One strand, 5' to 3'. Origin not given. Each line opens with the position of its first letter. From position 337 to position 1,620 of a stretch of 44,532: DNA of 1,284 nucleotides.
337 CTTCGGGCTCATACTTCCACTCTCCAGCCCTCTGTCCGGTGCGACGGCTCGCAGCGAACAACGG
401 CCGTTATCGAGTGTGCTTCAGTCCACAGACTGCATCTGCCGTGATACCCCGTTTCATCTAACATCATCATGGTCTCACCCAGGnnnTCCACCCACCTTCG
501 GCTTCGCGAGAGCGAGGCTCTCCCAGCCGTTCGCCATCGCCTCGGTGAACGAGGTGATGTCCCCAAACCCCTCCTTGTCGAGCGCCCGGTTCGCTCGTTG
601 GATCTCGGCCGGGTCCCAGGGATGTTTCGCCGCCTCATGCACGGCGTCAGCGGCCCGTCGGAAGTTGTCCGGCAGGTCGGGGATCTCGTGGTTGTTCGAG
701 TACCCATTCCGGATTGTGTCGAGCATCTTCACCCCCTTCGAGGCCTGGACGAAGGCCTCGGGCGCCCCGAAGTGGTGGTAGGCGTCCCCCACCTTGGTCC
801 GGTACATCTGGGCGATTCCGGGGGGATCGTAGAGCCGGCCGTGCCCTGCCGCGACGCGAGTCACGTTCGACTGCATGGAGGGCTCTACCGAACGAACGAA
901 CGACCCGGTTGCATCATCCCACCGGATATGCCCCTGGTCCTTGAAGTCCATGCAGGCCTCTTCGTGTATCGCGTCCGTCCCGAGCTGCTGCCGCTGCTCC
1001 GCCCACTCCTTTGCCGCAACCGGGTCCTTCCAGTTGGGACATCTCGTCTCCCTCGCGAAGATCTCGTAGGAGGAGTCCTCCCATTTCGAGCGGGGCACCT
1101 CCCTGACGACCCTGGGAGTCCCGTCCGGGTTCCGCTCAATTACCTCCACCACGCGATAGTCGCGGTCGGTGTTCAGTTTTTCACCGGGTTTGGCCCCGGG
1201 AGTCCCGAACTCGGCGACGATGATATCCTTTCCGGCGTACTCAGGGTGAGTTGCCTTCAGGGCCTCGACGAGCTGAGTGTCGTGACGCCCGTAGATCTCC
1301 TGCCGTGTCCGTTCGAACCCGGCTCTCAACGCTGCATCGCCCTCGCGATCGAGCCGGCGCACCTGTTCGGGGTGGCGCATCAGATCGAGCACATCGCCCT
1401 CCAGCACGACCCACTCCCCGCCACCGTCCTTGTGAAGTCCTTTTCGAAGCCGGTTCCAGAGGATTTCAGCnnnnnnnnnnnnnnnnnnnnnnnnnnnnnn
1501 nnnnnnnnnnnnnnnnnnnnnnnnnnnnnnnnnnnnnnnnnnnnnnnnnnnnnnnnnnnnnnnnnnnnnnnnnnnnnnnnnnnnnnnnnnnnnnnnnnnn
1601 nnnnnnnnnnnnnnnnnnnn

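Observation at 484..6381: Tightly coupled three-gene membrane-associated operon built around a 1,322-aa protein with no recognisable family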

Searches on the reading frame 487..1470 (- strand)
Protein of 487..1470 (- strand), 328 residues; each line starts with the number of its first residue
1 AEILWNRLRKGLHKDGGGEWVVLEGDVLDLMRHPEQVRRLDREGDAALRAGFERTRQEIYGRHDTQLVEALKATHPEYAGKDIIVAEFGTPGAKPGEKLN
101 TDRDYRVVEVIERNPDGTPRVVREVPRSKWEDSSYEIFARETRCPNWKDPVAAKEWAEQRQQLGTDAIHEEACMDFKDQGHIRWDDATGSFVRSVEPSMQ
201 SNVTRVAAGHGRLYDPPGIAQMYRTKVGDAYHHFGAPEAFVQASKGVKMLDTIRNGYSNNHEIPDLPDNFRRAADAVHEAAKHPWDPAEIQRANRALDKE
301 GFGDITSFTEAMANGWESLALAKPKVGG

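Call 39: find_related_loci(query=A2, collection=genome_contigs, flank=8000)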
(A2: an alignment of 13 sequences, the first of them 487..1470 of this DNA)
Query A2 (328 aa) in genome_contigs; peptide patterns used: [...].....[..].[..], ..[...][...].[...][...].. (x = any residue, [..] = any of these).
169 stretches matched a pattern; 103 encode a relative of the query (tblastn E <= 1e-3); the best 80 are kept; 76 distinct loci.
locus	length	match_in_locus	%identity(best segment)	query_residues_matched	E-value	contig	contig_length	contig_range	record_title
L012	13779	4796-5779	96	1-328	0e+0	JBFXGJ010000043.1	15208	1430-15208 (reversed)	MAG: Methanoregulaceae archaeon isolate CA_2019_TPIn_160 NODE_13433_length_15208_cov_7.473046_TPIn, whole genome shotgun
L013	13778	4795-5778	93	1-328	0e+0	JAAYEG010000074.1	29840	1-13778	MAG: Methanospirillum sp. isolate AS06rmzACSIP_74 669282_AS06, whole genome shotgun sequence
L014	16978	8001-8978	51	8-327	9e-101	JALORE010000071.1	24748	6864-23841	MAG: Planctomycetota bacterium isolate Prado173 scaffold_2142, whole genome shotgun sequence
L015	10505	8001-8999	49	2-327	2e-99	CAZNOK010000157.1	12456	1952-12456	MAG TPA_asm: uncultured Verrucomicrobiota bacterium isolate SRP098346_co1_451 genome assembly, contig: NODE_6082_length_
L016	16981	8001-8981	48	8-328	2e-91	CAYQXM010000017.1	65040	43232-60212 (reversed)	MAG TPA_asm: uncultured Pirellulales bacterium isolate SRP192927_co7_53 genome assembly, contig: NODE_538_length_65040_c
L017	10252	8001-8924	42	30-323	1e-69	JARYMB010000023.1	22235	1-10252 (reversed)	MAG: Methanolinea sp. isolate A05DMB-I-21 NODE_23_length_22235_cov_82.338568, whole genome shotgun sequence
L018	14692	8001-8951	39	7-325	5e-52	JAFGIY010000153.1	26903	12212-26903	MAG: Acidobacteria bacterium isolate Zod_Metabat.240 k87_7726704, whole genome shotgun sequence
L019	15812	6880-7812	35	4-325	6e-52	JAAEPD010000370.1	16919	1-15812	MAG: Aureispira sp. isolate Cli_1 CliG_CONTIG1761341, whole genome shotgun sequence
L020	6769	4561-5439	39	26-319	1e-51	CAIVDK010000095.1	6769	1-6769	MAG: uncultured delta proteobacterium isolate Loclat_bin-13126 genome assembly, contig: bin-13126:095/473, whole genome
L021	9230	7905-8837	40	7-319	2e-55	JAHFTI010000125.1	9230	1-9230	MAG: Opitutaceae bacterium isolate nzgw617 NODE_19952_length_9231_cov_2.541493, whole genome shotgun sequence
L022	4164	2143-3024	38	27-319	3e-51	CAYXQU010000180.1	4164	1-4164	MAG TPA_asm: uncultured Eubacteriales bacterium isolate binchicken_co269_29 genome assembly, contig: NODE_22708_length_4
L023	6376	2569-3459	41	24-319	9e-51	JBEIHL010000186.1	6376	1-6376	MAG: Opitutaceae bacterium isolate Sample-102-S76-bin-199 Sample_102_S76-bin_199-k141_1935474, whole genome shotgun sequ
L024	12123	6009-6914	38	17-319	9e-50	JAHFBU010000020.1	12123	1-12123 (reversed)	MAG: Syntrophaceae bacterium isolate nzgw205 NODE_11961_length_12124_cov_3.107806, whole genome shotgun sequence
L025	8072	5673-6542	40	26-323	4e-50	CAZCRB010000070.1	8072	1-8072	MAG TPA_asm: uncultured Eubacteriales bacterium isolate binchicken_co104_79 genome assembly, contig: NODE_7158_length_80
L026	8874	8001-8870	39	7-302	3e-49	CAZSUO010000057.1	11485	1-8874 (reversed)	MAG TPA_asm: uncultured Coriobacteriaceae bacterium isolate SRP263991_co7_90 genome assembly, contig: NODE_11143_length_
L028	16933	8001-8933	38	7-322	1e-48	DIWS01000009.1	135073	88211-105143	MAG TPA_asm: Actinobacteria bacterium UBA6100 UBA6100_contig_3200, whole genome shotgun sequence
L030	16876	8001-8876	34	19-321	2e-46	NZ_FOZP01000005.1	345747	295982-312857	Lutibacter maritimus strain DSM 24450, whole genome shotgun sequence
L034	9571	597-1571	35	8-319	5e-45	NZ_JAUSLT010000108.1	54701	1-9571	MAG: Bradyrhizobium sp. isolate E19_concoct.bin.29 E19_k141_44120, whole genome shotgun sequence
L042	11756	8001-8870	34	17-319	2e-43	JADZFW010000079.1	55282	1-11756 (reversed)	MAG: Flavobacteriaceae bacterium isolate SJ88 c_000000412726, whole genome shotgun sequence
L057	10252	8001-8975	33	8-319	1e-41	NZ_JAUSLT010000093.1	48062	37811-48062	MAG: Bradyrhizobium sp. isolate E19_concoct.bin.29 E19_k141_332057, whole genome shotgun sequence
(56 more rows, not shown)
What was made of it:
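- That suggests horizontal transfer (call 39). Distribution is sporadic rather than universal (call 39).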

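Call 42: search_protein_families(library=pfam, proteins=[L030:909-3029:-, L030:3240-4592:+, L030:4596-5054:-, L030:5151-8900:+, L030:8919-9545:+, L030:9549-10115:+, L030:10127-11020:+, L030:11038-11568:+, L030:11579-13078:-, L030:13082-14512:-], max_evalue=0.01)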
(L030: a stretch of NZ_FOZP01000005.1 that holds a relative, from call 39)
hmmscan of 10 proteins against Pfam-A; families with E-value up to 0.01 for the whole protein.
L030:909-3029:- (706 aa): 1 family
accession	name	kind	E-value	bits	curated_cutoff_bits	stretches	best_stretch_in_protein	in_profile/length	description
PF19081.6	Ig_7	-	1.1e-28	99.7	27.3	4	120-181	13-82/84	Ig-like domain CHU_C associated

L030:3240-4592:+ (450 aa): 4 families
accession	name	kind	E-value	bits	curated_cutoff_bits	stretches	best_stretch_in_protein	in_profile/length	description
PF08245.18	Mur_ligase_M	-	2.5e-17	64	24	1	108-280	1-196/200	Mur ligase middle domain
PF01225.30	Mur_ligase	-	6.6e-12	46.1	21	1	3-102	2-93/95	Mur ligase family, catalytic domain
PF02875.26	Mur_ligase_C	-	1.6e-07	32.7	28.4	1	307-435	2-126/127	Mur ligase, glutamate ligase domain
PF01558.24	POR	-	5.2e-06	27.2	27.4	0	207-305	71-158/173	Pyruvate ferredoxin/flavodoxin oxidoreductase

L030:4596-5054:- (152 aa): 0 families

L030:5151-8900:+ (1249 aa): 0 families

L030:8919-9545:+ (208 aa): 9 families
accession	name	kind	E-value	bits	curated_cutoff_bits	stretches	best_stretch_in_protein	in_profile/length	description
PF13248.11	Zn_ribbon_3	-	1.7e-06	27.7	27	1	4-25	5-26/26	zinc-ribbon domain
PF13240.11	Zn_Ribbon_1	-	2.5e-06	27.5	25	1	3-24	1-22/23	zinc-ribbon domain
PF12773.13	DZR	-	5.7e-05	23.6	27.3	1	4-26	1-23/45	Double zinc ribbon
PF14803.11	Zn_ribbon_Nudix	-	0.00017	21.9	25.6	0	16-26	1-11/34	Nudix N-terminal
PF24460.1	DUF7575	-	0.00081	19.1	28.5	1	4-25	6-27/28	Domain of unknown function (DUF7575)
PF13920.12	zf-C3HC4_3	-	0.0031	17.7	27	1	2-27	24-48/49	Zinc finger, C3HC4 type (RING finger)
PF10083.14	DUF2321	-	0.0034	17.5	24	1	2-35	27-59/157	Uncharacterized protein conserved in bacteria (DUF2321)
PF05975.17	EcsB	-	0.0046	16.4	30.7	1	105-163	157-217/383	Bacterial ABC transporter protein EcsB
PF09297.16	Zn_ribbon_NUD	-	0.0078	16.3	24.8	0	3-12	5-14/32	NADH pyrophosphatase zinc ribbon domain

L030:9549-10115:+ (188 aa): 6 families
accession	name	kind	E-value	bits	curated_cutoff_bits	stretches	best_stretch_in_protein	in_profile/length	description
PF13240.11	Zn_Ribbon_1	-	2.6e-08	33.8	25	1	5-26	1-22/23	zinc-ribbon domain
PF13248.11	Zn_ribbon_3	-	3.6e-08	33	27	1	4-25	3-24/26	zinc-ribbon domain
PF12773.13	DZR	-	3.3e-05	24.4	27.3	1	6-28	1-23/45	Double zinc ribbon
PF14803.11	Zn_ribbon_Nudix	-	0.0039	17.5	25.6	0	18-28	1-11/34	Nudix N-terminal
PF06677.18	Auto_anti-p27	-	0.0059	17.1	24.1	1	1-24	13-40/40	Sjogren's syndrome/scleroderma autoantigen 1 (Autoantigen p27)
PF18912.6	DZR_2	-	0.0073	16.5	27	0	6-31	10-35/56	Double zinc ribbon domain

L030:10127-11020:+ (297 aa): 6 families
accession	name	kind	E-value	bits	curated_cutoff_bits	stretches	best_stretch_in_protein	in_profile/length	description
PF13240.11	Zn_Ribbon_1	-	4.4e-09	36.3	25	1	3-24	1-22/23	zinc-ribbon domain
PF13248.11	Zn_ribbon_3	-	7.5e-06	25.7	27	1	2-25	3-26/26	zinc-ribbon domain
PF12773.13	DZR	-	0.0001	22.8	27.3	1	2-22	25-45/45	Double zinc ribbon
PF13301.11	DUF4079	-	0.00084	20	31.4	1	98-193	4-83/141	Protein of unknown function (DUF4079)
PF14803.11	Zn_ribbon_Nudix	-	0.0014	19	25.6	0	2-13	1-12/34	Nudix N-terminal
PF19942.4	DUF6404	-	0.0022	18.8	27.6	0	73-128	53-108/115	Family of unknown function (DUF6404)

L030:11038-11568:+ (176 aa): 0 families

L030:11579-13078:- (499 aa): 1 family
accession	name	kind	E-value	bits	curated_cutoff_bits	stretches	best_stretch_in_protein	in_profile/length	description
PF02386.22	TrkH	-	5.3e-71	240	27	1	42-492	5-491/502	Cation transport protein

L030:13082-14512:- (476 aa): 14 families
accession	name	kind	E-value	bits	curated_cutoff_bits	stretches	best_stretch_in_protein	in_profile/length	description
PF02254.24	TrkA_N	-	4.2e-46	156.4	23.8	2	262-377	1-115/116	TrkA-N domain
PF02080.26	TrkA_C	-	4.3e-21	75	27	2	184-253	5-71/71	TrkA-C domain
PF13241.12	NAD_binding_7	-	1.2e-08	35.9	22.1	2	25-118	4-86/104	Putative NAD(P)-binding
PF02737.24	3HCDH_N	-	1.6e-05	25.4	22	0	262-306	2-46/180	3-hydroxyacyl-CoA dehydrogenase, NAD binding domain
PF01262.27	AlaDh_PNT_C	-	1.6e-05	24.9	23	0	259-306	28-75/214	Alanine dehydrogenase/PNT, C-terminal domain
PF01488.26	Shikimate_DH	-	2.8e-05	24.7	24.3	1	257-340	10-90/138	Shikimate / quinate 5-dehydrogenase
PF03807.23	F420_oxidored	-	6.2e-05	24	21.6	0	31-78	2-46/94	NADP oxidoreductase coenzyme F420-dependent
PF03435.24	Sacchrp_dh_NADP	-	0.00015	22.6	25.1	0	262-337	1-80/129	Saccharopine dehydrogenase NADP binding domain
PF07992.20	Pyr_redox_2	-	0.00028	20.9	26.1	0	254-360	142-246/291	Pyridine nucleotide-disulphide oxidoreductase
PF03721.20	UDPG_MGDP_dh_N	-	0.0021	18.1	27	0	29-78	1-50/187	UDP-glucose/GDP-mannose dehydrogenase family, NAD binding domain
PF02826.25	2-Hacid_dh_C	-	0.0035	17.2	25.1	0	256-298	33-73/178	D-isomer specific 2-hydroxyacid dehydrogenase, NAD binding domain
PF02558.23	ApbA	-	0.0037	17.3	22.2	0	31-128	1-101/150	Ketopantoate reductase PanE/ApbA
PF13478.12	XdhC_C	-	0.0044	18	29.7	0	31-126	1-101/125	XdhC Rossmann domain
PF00070.33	Pyr_redox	-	0.0076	17.2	22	0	262-291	2-31/82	Pyridine nucleotide-disulphide oxidoreductase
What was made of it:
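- The Lutibacter operon is an example (call 42).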

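Call 56: search_protein_families(library=pfam, alignment_id=A2, max_evalue=10)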
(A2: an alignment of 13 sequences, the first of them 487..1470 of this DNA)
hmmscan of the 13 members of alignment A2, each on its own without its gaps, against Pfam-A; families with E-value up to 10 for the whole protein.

A. member 1, window:487-1470:- (328 aa): 0 families

B. families by the number of members that match (of 13 scanned): 15 families
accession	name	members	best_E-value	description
PF13384.12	HTH_23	1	0.00011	Homeodomain-like domain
PF03242.18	LEA_3a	1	0.0069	Late embryogenesis abundant protein (LEA_3a subfamily)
PF20256.3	MoCoBD_2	1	0.014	Molybdopterin cofactor-binding domain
PF11348.13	DUF3150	1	0.017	Protein of unknown function (DUF3150)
PF06374.16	NDUF_C2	1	0.023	NADH-ubiquinone oxidoreductase subunit b14.5b (NDUFC2)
PF19092.6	DUF5780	1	0.025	Family of unknown function (DUF5780)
PF17910.6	FeoB_Cyto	1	0.043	FeoB cytosolic helical domain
PF19753.4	DUF6240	1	0.05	Family of unknown function (DUF6240)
PF07559.19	FlgE_D2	1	0.067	Flagellar basal body protein FlaE D2 domain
PF08897.16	DUF1841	1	0.15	Domain of unknown function (DUF1841)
PF18780.6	HNH_repeat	1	0.15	Homing endonuclease associated repeat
PF15540.11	Ntox47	1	0.16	Bacterial toxin 47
PF25101.1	Spectrin_7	1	0.44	Animal spectrin repeats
PF11154.13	DUF2934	1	1.6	Protein of unknown function (DUF2934)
PF24430.1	DUF7553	1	1.8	Family of unknown function (DUF7553)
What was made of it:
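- On Any Pfam, NCBIfam or PADLOC family (all three proteins): Scanning 13 head domains at E<=10 gave no recurrent family (call 56).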

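Call 61: search_dna_similar(query=window:487-1470:-, collection=plasmids, mode=protein, max_evalue=0.001, max_rows=15)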
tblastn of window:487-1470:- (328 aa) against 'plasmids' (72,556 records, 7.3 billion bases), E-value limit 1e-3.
No match.

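Call 62: search_dna_similar(query=window:487-1470:-, collection=phages, mode=protein, max_evalue=0.001, max_rows=15)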
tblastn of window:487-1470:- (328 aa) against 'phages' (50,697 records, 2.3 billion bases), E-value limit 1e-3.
No match.
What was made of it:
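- There are no copies on plasmids or phages (calls 61, 62).
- Tried and rejected: tblastn of the head against plasmids and phages found no match (calls 61, 62).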

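Call 80: search_protein_families(library=pfam, alignment_id=A5, max_evalue=0.0001)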
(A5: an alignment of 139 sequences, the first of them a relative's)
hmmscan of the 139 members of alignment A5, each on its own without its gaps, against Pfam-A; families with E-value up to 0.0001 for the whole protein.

A. member 1, L014:10859-12418:+ (520 aa): 2 families
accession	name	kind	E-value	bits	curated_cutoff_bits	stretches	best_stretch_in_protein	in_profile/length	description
PF00884.28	Sulfatase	-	1e-42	146.9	25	1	40-355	1-300/301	Sulfatase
PF16347.10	SGSH_C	-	5.7e-10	40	29.3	1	314-444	12-142/154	N-sulphoglucosamine sulphohydrolase, C-terminal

B. families by the number of members that match (of 139 scanned): 89 families (the first 25 are shown)
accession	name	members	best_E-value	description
PF13240.11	Zn_Ribbon_1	29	7.9e-17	zinc-ribbon domain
PF13248.11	Zn_ribbon_3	16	2.4e-12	zinc-ribbon domain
PF12773.13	DZR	13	3.4e-19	Double zinc ribbon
PF17032.10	Zn_ribbon_15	3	2.2e-09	zinc-ribbon family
PF24460.1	DUF7575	3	2.7e-09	Domain of unknown function (DUF7575)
PF01558.24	POR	2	1.9e-28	Pyruvate ferredoxin/flavodoxin oxidoreductase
PF08245.18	Mur_ligase_M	2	1.3e-26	Mur ligase middle domain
PF02875.26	Mur_ligase_C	2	8.4e-14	Mur ligase, glutamate ligase domain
PF24463.1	DUF7577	2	1.5e-07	Domain of unknown function (DUF7577)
PF13432.12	TPR_16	2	1.7e-07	Tetratricopeptide repeat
PF18912.6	DZR_2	2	3.6e-06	Double zinc ribbon domain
PF07971.18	Glyco_hydro_92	1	4.1e-172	Glycosyl hydrolase family 92 catalytic domain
PF03702.20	AnmK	1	4.3e-116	Anhydro-N-acetylmuramic acid kinase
PF02934.20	GatB_N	1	1.1e-95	GatB/GatE catalytic domain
PF01384.25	PHO4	1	3.2e-94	Phosphate transporter family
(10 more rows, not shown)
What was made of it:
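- On Known anti-phage defence systems: Neighbours are housekeeping genes (calls 42, 80).
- Neighbours are housekeeping genes such as Mur ligase, TrkAH and GatB (calls 42, 80). Its neighbourhoods are housekeeping genes (call 80).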

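Call 81: search_protein_families(library=padloc, alignment_id=A5, max_evalue=0.00001)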
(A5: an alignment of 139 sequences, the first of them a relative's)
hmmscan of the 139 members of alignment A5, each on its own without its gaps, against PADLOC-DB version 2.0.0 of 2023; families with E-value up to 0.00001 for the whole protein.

A. member 1, L014:10859-12418:+ (520 aa): 0 families

B. families by the number of members that match (of 139 scanned): 12 families
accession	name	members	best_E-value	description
PDLC01990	CARF_m8--CARF_Beta-galactosidase_LolE_TM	1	1.4e-35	-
PDLC04135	mad3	1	2.3e-34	mads_3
PDLC02215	QatD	1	1.5e-21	-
PDLC00612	ZorB1|ZorB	1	1.5e-11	MotB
PDLC02373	dCTPase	1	2.4e-11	-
PDLC00651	ZorB3|ZorB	1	5.4e-10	MotB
PDLC04140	mad8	1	2.2e-09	mads_8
PDLC01991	CARF_m8--CARF_LolE_TM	1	6.8e-09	-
PDLC02980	AriA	1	1.3e-07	-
PDLC00608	ZorB1|ZorB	1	2.4e-07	MotB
PDLC03839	LeoA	1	2.4e-07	-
PDLC00610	ZorB1|ZorB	1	2.7e-07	MotB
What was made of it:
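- Closest known: Membrane-anchored defence sensors such as Zorya or Kiwa. Different: Among neighbours, PADLOC matched only single generic MotB-like domains (call 81).
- Among 139 neighbour ORFs, PADLOC matched only single generic domains (call 81).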

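Call 84: find_homologous_proteins(query=A2, max_evalue=0.001)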
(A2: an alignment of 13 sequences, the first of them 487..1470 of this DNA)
Query A2 (13 sequences) (328 aa, profile of the alignment): 5 proteins with E <= 0.001 among 8000 candidates.
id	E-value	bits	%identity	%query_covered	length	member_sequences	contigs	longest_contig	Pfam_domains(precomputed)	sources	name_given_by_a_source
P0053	2.6e-118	413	47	97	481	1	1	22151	-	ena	-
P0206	5.6e-103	362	33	92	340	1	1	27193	-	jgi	jgi:hypothetical protein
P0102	1.9e-95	338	32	95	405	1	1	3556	-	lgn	-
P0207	6.1e-93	330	32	96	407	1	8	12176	-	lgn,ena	-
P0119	9.1e-90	319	34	83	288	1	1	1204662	-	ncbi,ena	-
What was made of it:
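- Tried and rejected: A second word-index search with the head profile returned only 5 proteins and no Pfam context (call 84).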

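Call 95: search_solved_structures(query=A2, max_evalue=10)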
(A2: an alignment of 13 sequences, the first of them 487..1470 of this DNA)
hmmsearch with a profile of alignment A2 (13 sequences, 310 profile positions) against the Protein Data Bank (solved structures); distinct sequences matched with E-value up to 10: 2.
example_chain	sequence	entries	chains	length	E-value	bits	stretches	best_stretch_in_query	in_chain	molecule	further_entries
8fjg_A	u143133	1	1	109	0.098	15.1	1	270-303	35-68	H12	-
8x7z_A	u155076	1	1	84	0.32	13.4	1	202-265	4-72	HR1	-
